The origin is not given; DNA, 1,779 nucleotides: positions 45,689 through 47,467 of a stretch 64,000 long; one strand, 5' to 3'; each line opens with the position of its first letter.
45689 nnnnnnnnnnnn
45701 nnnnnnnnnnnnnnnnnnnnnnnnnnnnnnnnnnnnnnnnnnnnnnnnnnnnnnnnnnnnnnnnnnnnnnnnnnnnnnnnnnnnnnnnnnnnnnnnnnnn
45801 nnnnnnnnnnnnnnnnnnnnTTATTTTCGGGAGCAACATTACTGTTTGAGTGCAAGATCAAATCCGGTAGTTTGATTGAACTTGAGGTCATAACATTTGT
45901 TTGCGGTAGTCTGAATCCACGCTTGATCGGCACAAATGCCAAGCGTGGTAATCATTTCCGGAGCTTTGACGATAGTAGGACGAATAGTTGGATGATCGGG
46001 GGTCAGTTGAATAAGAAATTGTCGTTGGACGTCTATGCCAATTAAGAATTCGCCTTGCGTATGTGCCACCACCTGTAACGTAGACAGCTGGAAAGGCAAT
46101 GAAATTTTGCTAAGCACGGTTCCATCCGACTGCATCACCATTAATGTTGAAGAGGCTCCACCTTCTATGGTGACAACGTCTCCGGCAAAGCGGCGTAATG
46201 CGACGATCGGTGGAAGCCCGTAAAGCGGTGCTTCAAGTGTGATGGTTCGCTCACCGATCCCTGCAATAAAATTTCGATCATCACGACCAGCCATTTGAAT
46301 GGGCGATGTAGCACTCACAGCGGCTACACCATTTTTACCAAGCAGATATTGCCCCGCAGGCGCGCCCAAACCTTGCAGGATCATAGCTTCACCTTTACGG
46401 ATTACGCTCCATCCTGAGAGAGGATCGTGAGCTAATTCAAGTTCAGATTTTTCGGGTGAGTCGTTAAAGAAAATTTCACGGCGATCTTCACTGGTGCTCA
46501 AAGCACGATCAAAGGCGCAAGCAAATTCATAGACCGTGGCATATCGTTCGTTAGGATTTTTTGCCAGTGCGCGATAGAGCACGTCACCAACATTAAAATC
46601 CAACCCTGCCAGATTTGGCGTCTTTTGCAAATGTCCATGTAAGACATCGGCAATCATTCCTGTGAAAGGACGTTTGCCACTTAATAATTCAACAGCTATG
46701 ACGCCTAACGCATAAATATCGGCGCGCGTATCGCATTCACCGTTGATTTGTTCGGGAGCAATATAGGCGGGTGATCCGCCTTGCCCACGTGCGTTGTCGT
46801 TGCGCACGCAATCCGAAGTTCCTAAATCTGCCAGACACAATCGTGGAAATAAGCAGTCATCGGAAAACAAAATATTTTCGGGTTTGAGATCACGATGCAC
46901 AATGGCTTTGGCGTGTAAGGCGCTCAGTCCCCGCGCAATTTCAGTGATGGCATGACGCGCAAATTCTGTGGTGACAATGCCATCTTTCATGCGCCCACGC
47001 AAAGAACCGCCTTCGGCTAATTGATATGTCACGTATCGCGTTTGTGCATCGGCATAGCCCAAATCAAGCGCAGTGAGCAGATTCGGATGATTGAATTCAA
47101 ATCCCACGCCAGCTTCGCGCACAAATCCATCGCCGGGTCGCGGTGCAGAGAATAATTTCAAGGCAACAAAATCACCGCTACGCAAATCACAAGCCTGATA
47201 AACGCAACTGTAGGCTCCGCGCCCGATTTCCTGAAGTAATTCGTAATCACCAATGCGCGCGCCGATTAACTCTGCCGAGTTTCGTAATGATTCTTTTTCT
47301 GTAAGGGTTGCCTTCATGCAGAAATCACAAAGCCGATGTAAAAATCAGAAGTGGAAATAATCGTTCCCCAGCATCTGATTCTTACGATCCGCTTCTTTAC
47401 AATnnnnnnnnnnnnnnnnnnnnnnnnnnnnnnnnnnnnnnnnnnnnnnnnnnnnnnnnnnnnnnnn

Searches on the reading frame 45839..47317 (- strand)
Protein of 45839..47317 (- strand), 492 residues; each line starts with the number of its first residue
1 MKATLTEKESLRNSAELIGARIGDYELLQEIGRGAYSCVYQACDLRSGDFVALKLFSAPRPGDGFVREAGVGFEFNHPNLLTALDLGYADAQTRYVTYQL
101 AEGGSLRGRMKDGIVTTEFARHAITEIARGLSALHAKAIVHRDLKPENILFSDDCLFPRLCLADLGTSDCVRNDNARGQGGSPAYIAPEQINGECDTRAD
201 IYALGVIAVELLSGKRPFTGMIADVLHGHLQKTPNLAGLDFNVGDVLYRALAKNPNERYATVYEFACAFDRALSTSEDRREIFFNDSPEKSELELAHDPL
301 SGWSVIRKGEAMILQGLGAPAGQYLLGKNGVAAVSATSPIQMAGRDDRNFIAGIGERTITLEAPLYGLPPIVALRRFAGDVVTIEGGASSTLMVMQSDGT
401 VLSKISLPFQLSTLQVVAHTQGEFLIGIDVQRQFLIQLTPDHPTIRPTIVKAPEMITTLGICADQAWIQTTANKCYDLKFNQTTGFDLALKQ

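Call 36: search_protein_families(library=ncbifam, proteins=[window:45839-47317:-], max_evalue=1e-10)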
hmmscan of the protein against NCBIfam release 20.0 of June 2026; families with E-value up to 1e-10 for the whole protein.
window:45839-47317:- (492 aa): 7 families
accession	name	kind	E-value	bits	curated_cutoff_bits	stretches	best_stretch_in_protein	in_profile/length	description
NF033483.0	PknB_PASTA_kin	equivalog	8.5e-40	137.3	450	1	25-285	9-281/563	Stk1 family PASTA domain-containing Ser/Thr kinase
NF047741.1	antiphage_MADS6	equivalog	1.3e-31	109.8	460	1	77-281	255-469/612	methylation-associated defense system protein kinase MAD6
NF052427.1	StpK7MSMEG_1200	equivalog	8e-31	107.2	900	1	21-277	5-273/601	serine/threonine protein kinase StpK7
TIGR03903.1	TOMM_kin_cyc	equivalog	4.4e-25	87.7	705.75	1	64-264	24-239/1267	TOMM system kinase/cyclase fusion protein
NF009651.0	PRK13184.1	equivalog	1e-14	53.5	839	1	23-275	2-293/932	serine/threonine-protein kinase PknD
NF038150.1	lanthi_synth_IV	equivalog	2.3e-14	52.7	650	1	96-219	270-397/851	class IV lanthionine synthetase LanL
NF053615.1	SerThrKinAfsKStmc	equivalog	9.4e-12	44.4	1300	0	117-256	111-252/809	protein serine/threonine kinase AfsK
